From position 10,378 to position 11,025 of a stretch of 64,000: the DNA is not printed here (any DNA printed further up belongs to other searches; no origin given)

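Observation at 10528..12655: Apparently catalytically degenerate LeuC-like aconitase-family large subunit with HTH-like N-terminal extension, paired with an intact LeuD type-2 small subunit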

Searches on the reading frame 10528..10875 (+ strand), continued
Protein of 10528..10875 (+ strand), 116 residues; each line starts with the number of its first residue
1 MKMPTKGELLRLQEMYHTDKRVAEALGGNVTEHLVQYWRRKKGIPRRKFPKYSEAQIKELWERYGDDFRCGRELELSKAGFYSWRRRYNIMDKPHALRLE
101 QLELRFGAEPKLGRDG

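Call 49: search_protein_families(library=ncbifam, proteins=[P0228, P0243, P0267, P0223, P0253, P0265, P0273, P0301], max_evalue=0.01)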
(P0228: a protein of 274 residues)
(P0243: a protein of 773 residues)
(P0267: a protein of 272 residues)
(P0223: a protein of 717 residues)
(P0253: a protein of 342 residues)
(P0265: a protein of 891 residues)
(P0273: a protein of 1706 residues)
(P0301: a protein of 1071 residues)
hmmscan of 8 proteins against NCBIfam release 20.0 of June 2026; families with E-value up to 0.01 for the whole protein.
P0228 (274 aa): 17 families
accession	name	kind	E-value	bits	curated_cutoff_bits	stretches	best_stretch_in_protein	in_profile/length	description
NF046037.1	carphisopro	domain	4.9e-22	77.9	38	2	122-152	6-36/54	carph-isopro domain-containing protein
NF033545.0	transpos_IS630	equivalog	1.2e-12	47.9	100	0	218-250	5-37/299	IS630 family transposase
NF047595.1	IS66_ISRel24_TnpA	equivalog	1.1e-10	42.1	74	0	162-197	10-46/113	IS66-like element accessory protein TnpA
NF047737.1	antiphage_MADS1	equivalog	1.8e-09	37.7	80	0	130-152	9-31/49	methylation-associated defense system helix-turn-helix domain-containing protein MAD1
NF033577.2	transpos_IS481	equivalog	6.2e-08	32.5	224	0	162-196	2-37/284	IS481 family transposase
NF049902.1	FTL_1293_fam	exception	2.9e-07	30.8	170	0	72-95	23-46/150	FTL_1293 family small RNA FtrC-regulated protein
NF033516.0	transpos_IS3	equivalog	6.4e-07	28.9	160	0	162-225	3-68/369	IS3 family transposase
TIGR01764.1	excise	domain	1.2e-06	28.7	28.8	0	79-109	9-38/49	excisionase family DNA-binding protein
NF009648.0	PRK13182.1-4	equivalog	6.4e-06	26.3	170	0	177-206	5-34/184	chromosome-anchoring protein RacA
NF007282.0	PRK09744.1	subfamily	1.5e-05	25.1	130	0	124-146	10-32/75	DNA-binding transcriptional regulator DicC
NF033518.0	transpos_IS607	equivalog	7e-05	22.4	110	0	130-154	3-27/187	IS607 family transposase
NF047541.1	telomere_Tpg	equivalog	0.00011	22.2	90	0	156-195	17-57/183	telomere-protecting terminal protein Tpg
NF041951.1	phage_RstR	subfamily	0.00019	21.7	80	0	162-202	4-45/108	RstR family transcriptional repressor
NF009649.0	PRK13182.1-5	equivalog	0.0017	18.4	265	0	231-254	6-29/186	chromosome-anchoring protein RacA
NF011080.0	PRK14508.1-3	subfamily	0.0022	16.7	477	0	97-153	308-365/496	4-alpha-glucanotransferase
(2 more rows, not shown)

P0243 (773 aa): 22 families
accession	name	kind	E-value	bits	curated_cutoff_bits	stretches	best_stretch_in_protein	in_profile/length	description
NF001658.0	PRK00423.1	subfamily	4.3e-69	233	384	1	5-324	15-311/312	transcription initiation factor IIB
TIGR02937.1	sigma70-ECF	superfamily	1.2e-16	60.8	42.9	0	484-524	123-163/165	sigma-70 family RNA polymerase sigma factor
NF052366.1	photon_PedR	equivalog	1.1e-14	54.3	120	0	582-608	9-35/74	photosynthetic electron transport-dependent transcriptional regulator PedR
NF011896.0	PRK15369.1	equivalog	3.1e-13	49.8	242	0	290-376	106-188/211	two component system response regulator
NF052445.1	RespRegMctR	equivalog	9.7e-13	48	300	0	716-754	149-187/205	two-component system response regulator MctR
NF047781.1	LB099_fam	equivalog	6.7e-12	45.7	200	0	485-519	98-132/170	LB099 family protein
NF033545.0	transpos_IS630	equivalog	1.6e-11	44.2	100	0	391-421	4-34/299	IS630 family transposase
TIGR02959.1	SigZ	equivalog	1.3e-08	34.8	168.65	0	392-422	108-139/170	RNA polymerase sigma factor SigZ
NF002620.0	PRK02277.1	subfamily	2.3e-07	30.7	115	0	584-607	12-35/201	orotate phosphoribosyltransferase-like protein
NF040595.1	HTH_Cbp1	equivalog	2.6e-07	30.6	140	0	391-461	7-76/135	CRISPR DNA repeat-binding protein Cbp1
NF003671.0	PRK05294.1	equivalog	3.4e-07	28.3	599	0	481-525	478-522/1058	carbamoyl-phosphate synthase large subunit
TIGR02985.1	Sig70_bacteroi1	subfamily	5.6e-07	29.9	126.4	0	490-514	127-151/162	RNA polymerase sigma-70 factor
NF009179.0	PRK12527.1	equivalog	1.2e-06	28.6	162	0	396-418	118-140/159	RNA polymerase sigma factor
NF052394.1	NodProtNoeE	equivalog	2.4e-06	26.5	500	0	393-446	232-285/387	nodulation protein NoeE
TIGR04381.1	HTH_TypR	domain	7.6e-06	25.8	30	0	403-426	25-48/49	TyrR/PhhR family helix-turn-helix DNA-binding protein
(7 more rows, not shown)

P0267 (272 aa): 11 families
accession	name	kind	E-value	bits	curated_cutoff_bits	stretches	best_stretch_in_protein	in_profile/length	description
NF033545.0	transpos_IS630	equivalog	6.5e-13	48.8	100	1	183-216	2-35/299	IS630 family transposase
NF040595.1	HTH_Cbp1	equivalog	2.5e-09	37.2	140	1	231-258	5-32/135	CRISPR DNA repeat-binding protein Cbp1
NF033546.1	transpos_IS21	equivalog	5.6e-09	35.9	160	0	188-231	3-43/294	IS21 family transposase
NF040601.1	TerS_not_xtmA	equivalog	1.8e-08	34.4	120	1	227-265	5-46/233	phage terminase small subunit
NF046037.1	carphisopro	domain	6.9e-08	32.6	38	1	198-222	13-37/54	carph-isopro domain-containing protein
NF002620.0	PRK02277.1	subfamily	2.2e-06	27.4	115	0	232-256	9-33/201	orotate phosphoribosyltransferase-like protein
TIGR02937.1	sigma70-ECF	superfamily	0.00092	18.9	42.9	0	181-213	120-153/165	sigma-70 family RNA polymerase sigma factor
NF033577.2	transpos_IS481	equivalog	0.0013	18.3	224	0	183-216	2-36/284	IS481 family transposase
NF047595.1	IS66_ISRel24_TnpA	equivalog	0.0031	18.1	74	0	190-216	18-44/113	IS66-like element accessory protein TnpA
NF033516.0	transpos_IS3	equivalog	0.0058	15.9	160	0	184-216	4-37/369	IS3 family transposase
TIGR01369.1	CPSaseII_lrg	equivalog_domain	0.007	14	1027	0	181-219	479-517/1052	carbamoyl-phosphate synthase (glutamine-hydrolyzing) large subunit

P0223 (717 aa): 21 families
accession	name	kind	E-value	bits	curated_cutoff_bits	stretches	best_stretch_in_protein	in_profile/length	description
NF046037.1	carphisopro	domain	2.3e-32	111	38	2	379-417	3-38/54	carph-isopro domain-containing protein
NF033545.0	transpos_IS630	equivalog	4.6e-21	75.6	100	1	130-164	5-40/299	IS630 family transposase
NF047541.1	telomere_Tpg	equivalog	7.1e-19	68.5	90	0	214-255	17-59/183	telomere-protecting terminal protein Tpg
NF033516.0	transpos_IS3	equivalog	7.6e-17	61.6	160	1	137-283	15-147/369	IS3 family transposase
NF047595.1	IS66_ISRel24_TnpA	equivalog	2.8e-15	56.9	74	0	133-228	18-111/113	IS66-like element accessory protein TnpA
NF033577.2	transpos_IS481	equivalog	1.1e-14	54.7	224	0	662-686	8-32/284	IS481 family transposase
NF040601.1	TerS_not_xtmA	equivalog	1.2e-14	54.6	120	0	233-254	25-46/233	phage terminase small subunit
NF033546.1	transpos_IS21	equivalog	2.8e-13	50.1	160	0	227-282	5-64/294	IS21 family transposase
NF040522.1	VC1465_fam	subfamily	2.2e-11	43.8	70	0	136-158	9-31/111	VC1465 family Xer recombination activation factor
TIGR01764.1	excise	domain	2.7e-10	40.5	28.8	0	496-517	7-28/49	excisionase family DNA-binding protein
NF041265.1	NadS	equivalog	7.1e-07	29.5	60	0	18-65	31-76/94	NadS family protein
NF009648.0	PRK13182.1-4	equivalog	2.5e-06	27.7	170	0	495-516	5-26/184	chromosome-anchoring protein RacA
NF007257.0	PRK09706.1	subfamily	5.6e-06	26.2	101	0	140-164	22-46/135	transcriptional repressor DicA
TIGR03879.1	near_KaiC_dom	domain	1.1e-05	25.8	65.1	0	233-250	38-55/91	probable regulatory domain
NF033499.1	Xis_Gifsy_1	exception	1.2e-05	25.3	60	0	494-514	12-32/92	excisionase Xis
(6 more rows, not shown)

P0253 (342 aa): 7 families
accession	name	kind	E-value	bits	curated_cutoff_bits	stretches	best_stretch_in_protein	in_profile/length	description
NF033545.0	transpos_IS630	equivalog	4.2e-07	29.7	100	0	17-71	1-55/299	IS630 family transposase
NF047781.1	LB099_fam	equivalog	9.4e-07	29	200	0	69-129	71-130/170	LB099 family protein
NF040785.1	CD3324_fam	subfamily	6.8e-05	22.9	65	0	13-49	46-82/82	CD3324 family protein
TIGR04111.1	BcepMu_gp16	hypoth_equivalog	0.00021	21.1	34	0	24-55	9-40/55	phage-associated protein, BcepMu gp16 family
NF040595.1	HTH_Cbp1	equivalog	0.0003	20.7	140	0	18-63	52-97/135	CRISPR DNA repeat-binding protein Cbp1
NF046037.1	carphisopro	domain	0.00077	19.6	38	0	158-192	12-46/54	carph-isopro domain-containing protein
NF033558.1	transpos_IS1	equivalog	0.00097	19.1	100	0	16-63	43-88/199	IS1 family transposase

P0265 (891 aa): 7 families
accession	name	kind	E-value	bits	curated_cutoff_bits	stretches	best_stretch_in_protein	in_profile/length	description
NF046037.1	carphisopro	domain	3.9e-10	39.8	38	0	23-47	14-38/54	carph-isopro domain-containing protein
NF047595.1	IS66_ISRel24_TnpA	equivalog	1.8e-08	35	74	0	436-457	25-46/113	IS66-like element accessory protein TnpA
NF047593.1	IS66_ISAeme5_TnpA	equivalog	1.3e-05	25.6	28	0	147-178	26-57/79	IS66 family insertion sequence element accessory protein TnpA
NF033545.0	transpos_IS630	equivalog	2.1e-05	24.1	100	0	545-569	12-35/299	IS630 family transposase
NF003359.0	PRK04424.1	equivalog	0.00022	20.9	183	0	500-529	24-53/190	transcription factor FapR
TIGR02983.1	SigE-fam_strep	subfamily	0.00076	19.4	141.55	0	757-784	126-152/162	SigE family RNA polymerase sigma factor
NF007481.0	PRK10072.1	equivalog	0.0047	17.4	110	0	493-529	41-76/96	HTH-type transcriptional regulator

P0273 (1706 aa): 33 families (the best 25 are shown)
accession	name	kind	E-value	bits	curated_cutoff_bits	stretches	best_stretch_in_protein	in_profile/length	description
NF040595.1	HTH_Cbp1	equivalog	5.3e-33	113.8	140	4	405-517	4-120/135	CRISPR DNA repeat-binding protein Cbp1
NF033545.0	transpos_IS630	equivalog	1.9e-26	93.3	100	0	1191-1222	3-34/299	IS630 family transposase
TIGR02937.1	sigma70-ECF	superfamily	7.9e-16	58.1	42.9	0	607-873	85-154/165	sigma-70 family RNA polymerase sigma factor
NF033546.1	transpos_IS21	equivalog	4.2e-13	49.5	160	0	783-841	3-59/294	IS21 family transposase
TIGR01764.1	excise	domain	2.3e-12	47.1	28.8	0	1206-1222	7-23/49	excisionase family DNA-binding protein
NF033516.0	transpos_IS3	equivalog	3.6e-11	42.9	160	1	781-888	7-110/369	IS3 family transposase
NF002620.0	PRK02277.1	subfamily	3.5e-10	39.9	115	0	655-698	5-48/201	orotate phosphoribosyltransferase-like protein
NF033577.2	transpos_IS481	equivalog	1e-09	38.3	224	0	1363-1419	2-58/284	IS481 family transposase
NF047595.1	IS66_ISRel24_TnpA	equivalog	1.8e-09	38.2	74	0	1370-1399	17-46/113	IS66-like element accessory protein TnpA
NF033558.1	transpos_IS1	equivalog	2e-09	37.6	100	0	1365-1417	46-96/199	IS1 family transposase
NF007282.0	PRK09744.1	subfamily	9.4e-07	29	130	0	1202-1223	12-33/75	DNA-binding transcriptional regulator DicC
NF047737.1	antiphage_MADS1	equivalog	1.1e-06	28.8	80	0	1117-1138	3-24/49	methylation-associated defense system helix-turn-helix domain-containing protein MAD1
TIGR00721.1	tfx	subfamily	2.1e-06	27.7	60.25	0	962-1030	15-79/137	Tfx family DNA-binding protein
NF049902.1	FTL_1293_fam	exception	3.6e-06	27.2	170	0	1196-1224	18-46/150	FTL_1293 family small RNA FtrC-regulated protein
NF046037.1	carphisopro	domain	6.8e-06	26.2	38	0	1122-1140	13-31/54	carph-isopro domain-containing protein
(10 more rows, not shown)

P0301 (1071 aa): 24 families
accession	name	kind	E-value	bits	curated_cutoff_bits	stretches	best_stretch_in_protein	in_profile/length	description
NF033545.0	transpos_IS630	equivalog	1.7e-21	76.9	100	2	545-622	8-94/299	IS630 family transposase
NF040595.1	HTH_Cbp1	equivalog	1.4e-19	70.3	140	2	444-563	9-124/135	CRISPR DNA repeat-binding protein Cbp1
NF033546.1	transpos_IS21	equivalog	4.3e-15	56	160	0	543-613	2-76/294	IS21 family transposase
NF009172.0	PRK12519.1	subfamily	6.6e-10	38.9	222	0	440-477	144-184/194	RNA polymerase sigma factor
NF047595.1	IS66_ISRel24_TnpA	equivalog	9.9e-10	39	74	1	587-634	2-47/113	IS66-like element accessory protein TnpA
TIGR02937.1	sigma70-ECF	superfamily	1.9e-09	37.4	42.9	0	447-474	130-157/165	sigma-70 family RNA polymerase sigma factor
NF046037.1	carphisopro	domain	2.8e-09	37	38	0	365-383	13-31/54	carph-isopro domain-containing protein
TIGR01764.1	excise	domain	1.1e-08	35.3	28.8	0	505-521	5-21/49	excisionase family DNA-binding protein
NF033558.1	transpos_IS1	equivalog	2e-07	31.1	100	0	624-681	21-81/199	IS1 family transposase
NF002620.0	PRK02277.1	subfamily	3.7e-07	30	115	0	685-711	7-33/201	orotate phosphoribosyltransferase-like protein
NF033516.0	transpos_IS3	equivalog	6.4e-07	28.9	160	1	593-717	1-121/369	IS3 family transposase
NF008895.0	PRK11924.3-2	equivalog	6.2e-06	26.2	259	0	354-385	100-131/140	RNA polymerase sigma factor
NF010500.0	PRK13919.1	subfamily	3.6e-05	24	226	0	430-474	130-175/186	putative RNA polymerase sigma E protein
NF009189.0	PRK12537.1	equivalog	6.6e-05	22.5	261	0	447-473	146-172/182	RNA polymerase sigma factor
NF045758.2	YlxM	equivalog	6.9e-05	22.9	80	0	353-377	25-49/72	YlxM family DNA-binding protein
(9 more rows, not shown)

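Call 50: fold_search(model_id=the predicted structure, library=pdb)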
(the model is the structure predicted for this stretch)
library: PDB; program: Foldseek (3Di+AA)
matches with E <= 10: 173; with E <= 0.001: 0
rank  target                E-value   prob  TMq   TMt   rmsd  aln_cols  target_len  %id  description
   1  3hos_B                1.3e-01  0.77  0.38  0.14  12.6       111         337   22  Crystal structure of the mariner Mos1 paired end complex with Mg (released 2009-09-22)
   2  5hoo_B                1.5e-01  0.75  0.38  0.14  12.4       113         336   21  Crystal structure of the Mos1 Strand Transfer Complex (released 2016-06-01)
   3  7s03_A                2.2e-01  0.47  0.31  0.30  13.9       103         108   16  DNA-binding domain of human SETMAR in complex with Hsmar1 terminal inverted repeat (TIR) DNA (released 2022-08-03)
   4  5hoo_A                5.1e-01  0.41  0.35  0.13  12.2       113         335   19  Crystal structure of the Mos1 Strand Transfer Complex (released 2016-06-01)
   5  4u7b_A                5.4e-01  0.38  0.35  0.13  12.2       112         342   20  Crystal structure of a pre-cleavage Mos1 transpososome (released 2015-02-11)
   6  1h88_C                1.1e+00  0.25  0.30  0.22   9.5        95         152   13  CRYSTAL STRUCTURE OF TERNARY PROTEIN-DNA COMPLEX1 (released 2002-01-28)
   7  2m8g_MODEL_1_X        1.2e+00  0.75  0.31  0.45   2.2        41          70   29  Structure, function, and tethering of DNA-binding domains in 54 transcriptional activators (released 2013-08-28)
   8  2lvs_MODEL_1_A        1.2e+00  0.20  0.32  0.32  11.1       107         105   20  NMR solution structure of a CRISPR repeat binding protein (released 2013-01-23)
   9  7xrc_C                1.2e+00  0.11  0.27  0.22  12.3       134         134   15  Crystal Structure of the dimeric Brn2 (Pou3f2) POU domain bound to palindromic MORE DNA (released 2022-06-15)
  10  8ch6_P                1.2e+00  0.14  0.29  0.11  23.2       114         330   14  Structure of a late-stage activated spliceosome (BAqr) arrested with a dominant-negative Aquarius mutant (state B comp (released 2023-05-10)
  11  1u78_A                1.6e+00  0.16  0.29  0.30  12.9       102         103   13  Structure of the bipartite DNA-binding domain of Tc3 transposase bound to transposon DNA (released 2004-08-31)
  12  4g7h_P                1.7e+00  0.11  0.27  0.09  17.1       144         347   12  Crystal structure of Thermus thermophilus transcription initiation complex (released 2012-10-31)
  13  5e18_F                1.7e+00  0.10  0.27  0.09  17.9       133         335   15  T. thermophilus transcription initiation complex having a YYY discriminator sequence and a nontemplate-strand length c (released 2016-03-09)
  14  4a12_B                1.8e+00  0.25  0.29  0.18   6.7        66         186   15  Structure of the global transcription regulator FapR from Staphylococcus aureus in complex with DNA operator (released 2012-09-26)
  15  9fog_F                1.8e+00  0.13  0.27  0.10  18.4       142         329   13  Ap3G bound in de novo transcription initiation T. thermophilus RNA polymerase complex with TC DNA template (released 2025-12-17)
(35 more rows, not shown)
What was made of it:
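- The best was E 0.13, to mariner/Tc3-type bipartite HTH domains (call 50).
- Tried and rejected: Foldseek against the PDB gave nothing below E 0.13 (call 50).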
